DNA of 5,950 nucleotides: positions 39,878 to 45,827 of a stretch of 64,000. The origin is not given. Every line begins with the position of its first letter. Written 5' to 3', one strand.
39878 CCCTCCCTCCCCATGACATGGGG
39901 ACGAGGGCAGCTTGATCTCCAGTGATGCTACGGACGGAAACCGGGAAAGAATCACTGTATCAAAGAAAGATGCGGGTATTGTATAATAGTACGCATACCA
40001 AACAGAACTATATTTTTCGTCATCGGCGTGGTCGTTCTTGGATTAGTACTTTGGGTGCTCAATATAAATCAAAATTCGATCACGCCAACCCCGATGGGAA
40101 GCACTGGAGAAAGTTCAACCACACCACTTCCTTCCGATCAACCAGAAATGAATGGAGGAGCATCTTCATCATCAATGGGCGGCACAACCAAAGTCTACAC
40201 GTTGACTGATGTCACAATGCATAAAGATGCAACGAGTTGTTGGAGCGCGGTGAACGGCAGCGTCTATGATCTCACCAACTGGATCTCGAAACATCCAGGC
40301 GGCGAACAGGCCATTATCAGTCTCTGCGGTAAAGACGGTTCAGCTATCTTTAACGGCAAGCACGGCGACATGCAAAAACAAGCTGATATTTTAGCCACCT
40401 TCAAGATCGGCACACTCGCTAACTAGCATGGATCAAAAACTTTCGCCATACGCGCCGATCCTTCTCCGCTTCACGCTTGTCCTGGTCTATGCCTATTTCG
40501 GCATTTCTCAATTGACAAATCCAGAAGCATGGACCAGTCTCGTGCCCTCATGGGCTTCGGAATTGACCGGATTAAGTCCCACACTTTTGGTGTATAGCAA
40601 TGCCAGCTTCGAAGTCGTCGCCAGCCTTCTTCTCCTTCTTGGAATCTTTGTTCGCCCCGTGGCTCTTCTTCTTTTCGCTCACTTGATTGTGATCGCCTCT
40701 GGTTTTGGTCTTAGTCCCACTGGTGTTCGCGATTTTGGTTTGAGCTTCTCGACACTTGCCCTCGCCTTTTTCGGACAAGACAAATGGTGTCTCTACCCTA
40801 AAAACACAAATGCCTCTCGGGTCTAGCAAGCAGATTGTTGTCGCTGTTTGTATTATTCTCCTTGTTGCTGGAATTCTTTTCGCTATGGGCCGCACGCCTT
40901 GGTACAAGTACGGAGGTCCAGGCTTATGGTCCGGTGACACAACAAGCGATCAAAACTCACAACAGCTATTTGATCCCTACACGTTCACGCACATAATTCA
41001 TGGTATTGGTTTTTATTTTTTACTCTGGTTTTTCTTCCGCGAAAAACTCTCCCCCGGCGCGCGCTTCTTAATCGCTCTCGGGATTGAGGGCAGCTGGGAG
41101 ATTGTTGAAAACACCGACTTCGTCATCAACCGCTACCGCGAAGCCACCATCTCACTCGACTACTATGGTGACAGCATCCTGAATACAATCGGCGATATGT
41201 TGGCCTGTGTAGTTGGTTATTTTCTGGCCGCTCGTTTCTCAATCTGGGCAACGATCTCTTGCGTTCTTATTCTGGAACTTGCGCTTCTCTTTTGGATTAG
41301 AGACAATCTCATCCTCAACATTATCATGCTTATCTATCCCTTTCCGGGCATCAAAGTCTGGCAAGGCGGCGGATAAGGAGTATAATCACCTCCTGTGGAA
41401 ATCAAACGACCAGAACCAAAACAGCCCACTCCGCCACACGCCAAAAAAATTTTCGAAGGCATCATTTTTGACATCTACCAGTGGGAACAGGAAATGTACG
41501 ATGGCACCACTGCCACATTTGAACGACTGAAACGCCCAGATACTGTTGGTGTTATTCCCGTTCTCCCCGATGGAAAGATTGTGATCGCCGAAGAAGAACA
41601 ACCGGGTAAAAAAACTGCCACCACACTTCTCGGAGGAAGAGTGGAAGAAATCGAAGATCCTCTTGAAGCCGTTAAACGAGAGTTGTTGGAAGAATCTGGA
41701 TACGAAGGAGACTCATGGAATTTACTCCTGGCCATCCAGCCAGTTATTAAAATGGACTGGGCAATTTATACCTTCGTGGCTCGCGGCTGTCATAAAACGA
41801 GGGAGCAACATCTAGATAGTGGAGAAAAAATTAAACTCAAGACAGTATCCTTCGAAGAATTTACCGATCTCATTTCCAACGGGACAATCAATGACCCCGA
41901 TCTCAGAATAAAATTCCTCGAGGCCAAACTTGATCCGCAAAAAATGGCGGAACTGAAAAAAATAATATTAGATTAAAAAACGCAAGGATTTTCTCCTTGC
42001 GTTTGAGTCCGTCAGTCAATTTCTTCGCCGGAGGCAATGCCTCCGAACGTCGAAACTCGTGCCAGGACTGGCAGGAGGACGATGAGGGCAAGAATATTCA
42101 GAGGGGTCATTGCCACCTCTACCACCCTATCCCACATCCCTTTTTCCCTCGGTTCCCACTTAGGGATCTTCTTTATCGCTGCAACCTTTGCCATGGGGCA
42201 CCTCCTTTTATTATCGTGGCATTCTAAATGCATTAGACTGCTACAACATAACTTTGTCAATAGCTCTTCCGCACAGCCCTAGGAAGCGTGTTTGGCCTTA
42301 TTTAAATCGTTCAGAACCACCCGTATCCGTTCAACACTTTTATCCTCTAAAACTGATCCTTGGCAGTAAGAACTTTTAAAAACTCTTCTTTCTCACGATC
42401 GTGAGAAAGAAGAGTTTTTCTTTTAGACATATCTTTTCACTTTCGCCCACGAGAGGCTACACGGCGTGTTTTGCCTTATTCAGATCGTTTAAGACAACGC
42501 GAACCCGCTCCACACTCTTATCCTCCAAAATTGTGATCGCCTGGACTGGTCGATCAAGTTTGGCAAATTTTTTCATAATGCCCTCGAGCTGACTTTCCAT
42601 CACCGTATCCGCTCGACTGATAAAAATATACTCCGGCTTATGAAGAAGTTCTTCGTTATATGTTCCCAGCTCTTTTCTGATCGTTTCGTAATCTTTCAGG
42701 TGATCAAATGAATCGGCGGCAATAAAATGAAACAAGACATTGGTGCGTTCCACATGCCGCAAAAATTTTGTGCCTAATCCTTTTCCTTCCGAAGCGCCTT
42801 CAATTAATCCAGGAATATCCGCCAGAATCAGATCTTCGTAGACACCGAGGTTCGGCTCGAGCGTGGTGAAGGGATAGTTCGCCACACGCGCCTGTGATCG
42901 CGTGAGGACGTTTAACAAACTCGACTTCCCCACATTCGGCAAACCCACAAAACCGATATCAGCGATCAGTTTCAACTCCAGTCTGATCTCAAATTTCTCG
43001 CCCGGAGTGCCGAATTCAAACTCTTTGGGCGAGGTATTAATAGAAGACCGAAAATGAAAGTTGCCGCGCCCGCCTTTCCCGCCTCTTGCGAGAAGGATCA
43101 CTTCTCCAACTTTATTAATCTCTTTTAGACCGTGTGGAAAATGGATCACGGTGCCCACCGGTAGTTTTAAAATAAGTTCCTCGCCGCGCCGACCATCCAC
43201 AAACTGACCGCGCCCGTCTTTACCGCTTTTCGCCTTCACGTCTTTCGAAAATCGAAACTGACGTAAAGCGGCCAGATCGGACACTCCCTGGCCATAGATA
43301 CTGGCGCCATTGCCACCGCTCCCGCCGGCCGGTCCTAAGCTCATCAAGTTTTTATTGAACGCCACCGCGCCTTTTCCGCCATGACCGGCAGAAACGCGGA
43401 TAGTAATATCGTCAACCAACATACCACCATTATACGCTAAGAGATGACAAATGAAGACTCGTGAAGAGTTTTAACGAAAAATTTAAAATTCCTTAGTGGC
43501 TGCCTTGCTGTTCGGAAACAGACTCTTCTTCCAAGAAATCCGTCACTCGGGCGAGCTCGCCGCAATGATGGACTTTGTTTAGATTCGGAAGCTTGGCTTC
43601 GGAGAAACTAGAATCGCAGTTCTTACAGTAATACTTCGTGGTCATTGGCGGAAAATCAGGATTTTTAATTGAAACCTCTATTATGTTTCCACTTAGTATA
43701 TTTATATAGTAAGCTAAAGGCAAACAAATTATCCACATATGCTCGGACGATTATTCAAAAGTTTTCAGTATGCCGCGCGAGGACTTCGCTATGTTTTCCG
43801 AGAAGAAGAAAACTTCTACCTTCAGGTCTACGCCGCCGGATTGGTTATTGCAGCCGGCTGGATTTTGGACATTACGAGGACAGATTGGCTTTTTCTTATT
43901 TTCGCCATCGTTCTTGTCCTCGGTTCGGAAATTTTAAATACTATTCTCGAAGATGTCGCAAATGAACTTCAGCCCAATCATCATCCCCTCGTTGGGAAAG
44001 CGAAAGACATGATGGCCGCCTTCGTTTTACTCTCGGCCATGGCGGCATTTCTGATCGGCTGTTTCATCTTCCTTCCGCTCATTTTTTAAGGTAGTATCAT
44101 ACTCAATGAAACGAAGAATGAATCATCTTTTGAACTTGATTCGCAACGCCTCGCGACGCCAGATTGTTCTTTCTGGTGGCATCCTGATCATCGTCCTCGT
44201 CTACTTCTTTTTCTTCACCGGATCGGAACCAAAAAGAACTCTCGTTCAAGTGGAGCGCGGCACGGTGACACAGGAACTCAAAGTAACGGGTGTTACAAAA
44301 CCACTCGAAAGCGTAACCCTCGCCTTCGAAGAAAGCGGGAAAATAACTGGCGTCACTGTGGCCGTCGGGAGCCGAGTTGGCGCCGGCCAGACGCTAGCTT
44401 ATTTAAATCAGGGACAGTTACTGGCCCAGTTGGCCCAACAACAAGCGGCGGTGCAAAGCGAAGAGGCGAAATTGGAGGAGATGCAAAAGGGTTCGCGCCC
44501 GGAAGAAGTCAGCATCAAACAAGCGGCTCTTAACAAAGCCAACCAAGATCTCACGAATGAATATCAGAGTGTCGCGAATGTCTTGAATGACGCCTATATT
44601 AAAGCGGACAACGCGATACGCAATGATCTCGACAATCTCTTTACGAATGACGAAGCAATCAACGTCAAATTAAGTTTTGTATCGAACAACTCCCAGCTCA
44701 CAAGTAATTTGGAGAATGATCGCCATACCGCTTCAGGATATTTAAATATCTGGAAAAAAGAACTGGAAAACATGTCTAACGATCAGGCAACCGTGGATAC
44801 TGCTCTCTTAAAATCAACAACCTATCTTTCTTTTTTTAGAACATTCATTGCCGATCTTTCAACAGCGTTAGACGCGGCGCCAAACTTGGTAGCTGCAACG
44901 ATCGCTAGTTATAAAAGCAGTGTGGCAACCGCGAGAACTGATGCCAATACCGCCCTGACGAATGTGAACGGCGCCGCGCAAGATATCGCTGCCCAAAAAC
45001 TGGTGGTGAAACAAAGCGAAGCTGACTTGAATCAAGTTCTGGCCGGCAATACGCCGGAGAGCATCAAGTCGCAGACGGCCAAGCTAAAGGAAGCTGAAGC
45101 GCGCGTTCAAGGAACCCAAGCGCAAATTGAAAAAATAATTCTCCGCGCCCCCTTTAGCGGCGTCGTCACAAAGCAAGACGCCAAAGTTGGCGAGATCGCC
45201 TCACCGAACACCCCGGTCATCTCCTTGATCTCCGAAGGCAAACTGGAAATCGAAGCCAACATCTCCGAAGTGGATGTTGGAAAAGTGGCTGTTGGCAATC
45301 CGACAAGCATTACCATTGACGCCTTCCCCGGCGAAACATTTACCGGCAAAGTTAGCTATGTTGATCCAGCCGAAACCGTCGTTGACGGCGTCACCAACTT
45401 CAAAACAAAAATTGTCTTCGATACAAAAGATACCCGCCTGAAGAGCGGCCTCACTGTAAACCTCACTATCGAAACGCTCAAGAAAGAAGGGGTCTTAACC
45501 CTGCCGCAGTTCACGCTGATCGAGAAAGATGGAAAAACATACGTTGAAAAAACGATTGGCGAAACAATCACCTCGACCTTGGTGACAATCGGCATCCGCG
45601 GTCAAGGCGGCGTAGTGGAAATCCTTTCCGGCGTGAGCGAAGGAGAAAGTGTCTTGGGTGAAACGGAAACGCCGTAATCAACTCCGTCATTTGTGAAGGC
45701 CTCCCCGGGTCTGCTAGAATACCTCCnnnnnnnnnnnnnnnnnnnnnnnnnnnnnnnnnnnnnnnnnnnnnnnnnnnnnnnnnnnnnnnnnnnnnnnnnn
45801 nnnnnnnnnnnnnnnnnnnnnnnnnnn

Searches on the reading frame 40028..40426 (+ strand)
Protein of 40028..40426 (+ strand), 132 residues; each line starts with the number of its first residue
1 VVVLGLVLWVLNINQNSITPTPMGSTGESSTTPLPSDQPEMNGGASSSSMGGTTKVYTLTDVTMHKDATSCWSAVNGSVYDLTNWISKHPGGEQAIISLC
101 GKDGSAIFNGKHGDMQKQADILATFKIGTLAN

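Call 11: search_protein_families(library=pfam, proteins=[window:40028-40426:+], max_evalue=0.001)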
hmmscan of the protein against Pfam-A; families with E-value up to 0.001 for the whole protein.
window:40028-40426:+ (132 aa): 1 family
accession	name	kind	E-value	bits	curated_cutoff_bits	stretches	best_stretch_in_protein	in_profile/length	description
PF00173.33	Cyt-b5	-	4e-18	65.7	23.7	1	59-130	2-73/74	Cytochrome b5-like Heme/Steroid binding domain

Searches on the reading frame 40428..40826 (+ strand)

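Call 11: search_protein_families(library=pfam, proteins=[window:40428-40826:+], max_evalue=0.001)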
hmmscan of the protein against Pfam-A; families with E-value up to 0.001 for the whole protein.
window:40428-40826:+ (132 aa): 1 family
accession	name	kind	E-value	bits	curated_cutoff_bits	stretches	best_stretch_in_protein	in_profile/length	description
PF07681.17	DoxX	-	1e-10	42.5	23.6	1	11-90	3-80/85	DoxX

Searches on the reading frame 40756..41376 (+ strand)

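Call 11: search_protein_families(library=pfam, proteins=[window:40756-41376:+], max_evalue=0.001)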
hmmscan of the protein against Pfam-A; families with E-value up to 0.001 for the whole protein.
window:40756-41376:+ (206 aa): 1 family
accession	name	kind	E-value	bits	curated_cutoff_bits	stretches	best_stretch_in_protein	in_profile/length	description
PF10755.14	DUF2585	-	3.2e-61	206.3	25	1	41-205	1-164/164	Protein of unknown function (DUF2585)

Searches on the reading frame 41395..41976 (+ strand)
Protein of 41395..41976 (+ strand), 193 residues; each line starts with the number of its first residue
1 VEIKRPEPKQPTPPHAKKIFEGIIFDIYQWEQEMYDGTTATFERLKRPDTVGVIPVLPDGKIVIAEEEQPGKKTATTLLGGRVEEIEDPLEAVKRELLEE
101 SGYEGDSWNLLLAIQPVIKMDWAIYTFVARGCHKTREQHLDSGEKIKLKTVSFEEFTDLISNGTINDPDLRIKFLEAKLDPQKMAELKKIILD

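Call 11: search_protein_families(library=pfam, proteins=[window:41395-41976:+], max_evalue=0.001)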
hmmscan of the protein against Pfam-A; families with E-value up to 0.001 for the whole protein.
window:41395-41976:+ (193 aa): 1 family
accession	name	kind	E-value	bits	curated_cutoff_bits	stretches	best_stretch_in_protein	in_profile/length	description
PF00293.34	NUDIX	-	1.3e-12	48.3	21.1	1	47-159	2-119/134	NUDIX domain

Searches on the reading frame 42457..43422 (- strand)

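Call 11: search_protein_families(library=pfam, proteins=[window:42457-43422:-], max_evalue=0.001)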
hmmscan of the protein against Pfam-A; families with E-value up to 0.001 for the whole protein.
window:42457-43422:- (321 aa): 3 families
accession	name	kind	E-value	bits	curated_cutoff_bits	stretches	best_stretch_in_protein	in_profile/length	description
PF01018.28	GTP1_OBG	-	1.3e-38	132.5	27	1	3-152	1-155/155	GTP1/OBG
PF01926.29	MMR_HSR1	-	6e-25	88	21.9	1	156-265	2-108/113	50S ribosome-binding GTPase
PF02421.24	FeoB_N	-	1.7e-10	41.1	27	1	156-221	3-74/156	Ferrous iron transport protein B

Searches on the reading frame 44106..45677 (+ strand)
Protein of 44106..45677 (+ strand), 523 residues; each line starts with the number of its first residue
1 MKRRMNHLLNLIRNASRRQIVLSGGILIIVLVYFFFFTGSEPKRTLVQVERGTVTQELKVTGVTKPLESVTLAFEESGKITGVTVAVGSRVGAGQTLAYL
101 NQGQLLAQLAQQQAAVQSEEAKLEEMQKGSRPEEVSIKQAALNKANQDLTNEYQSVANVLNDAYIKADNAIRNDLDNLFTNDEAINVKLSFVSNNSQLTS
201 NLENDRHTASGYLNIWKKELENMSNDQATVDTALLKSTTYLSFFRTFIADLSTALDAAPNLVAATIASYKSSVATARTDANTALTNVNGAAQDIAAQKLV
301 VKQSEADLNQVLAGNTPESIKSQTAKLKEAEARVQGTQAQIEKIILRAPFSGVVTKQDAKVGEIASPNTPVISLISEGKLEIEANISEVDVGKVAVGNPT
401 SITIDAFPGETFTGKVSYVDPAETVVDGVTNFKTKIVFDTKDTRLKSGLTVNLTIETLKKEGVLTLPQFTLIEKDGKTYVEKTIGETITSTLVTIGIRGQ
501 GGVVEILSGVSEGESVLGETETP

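Call 11: search_protein_families(library=pfam, proteins=[window:44106-45677:+], max_evalue=0.001)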
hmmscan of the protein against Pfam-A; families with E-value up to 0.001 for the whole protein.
window:44106-45677:+ (523 aa): 2 families
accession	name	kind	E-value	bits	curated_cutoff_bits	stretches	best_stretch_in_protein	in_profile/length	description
PF16576.10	HlyD_D23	-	1.5e-17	64.1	30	1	332-450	97-213/214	Barrel-sandwich domain of CusB or HlyD membrane-fusion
PF13437.12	HlyD_3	-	3.2e-15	57.2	22.2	1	346-446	2-104/106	HlyD family secretion protein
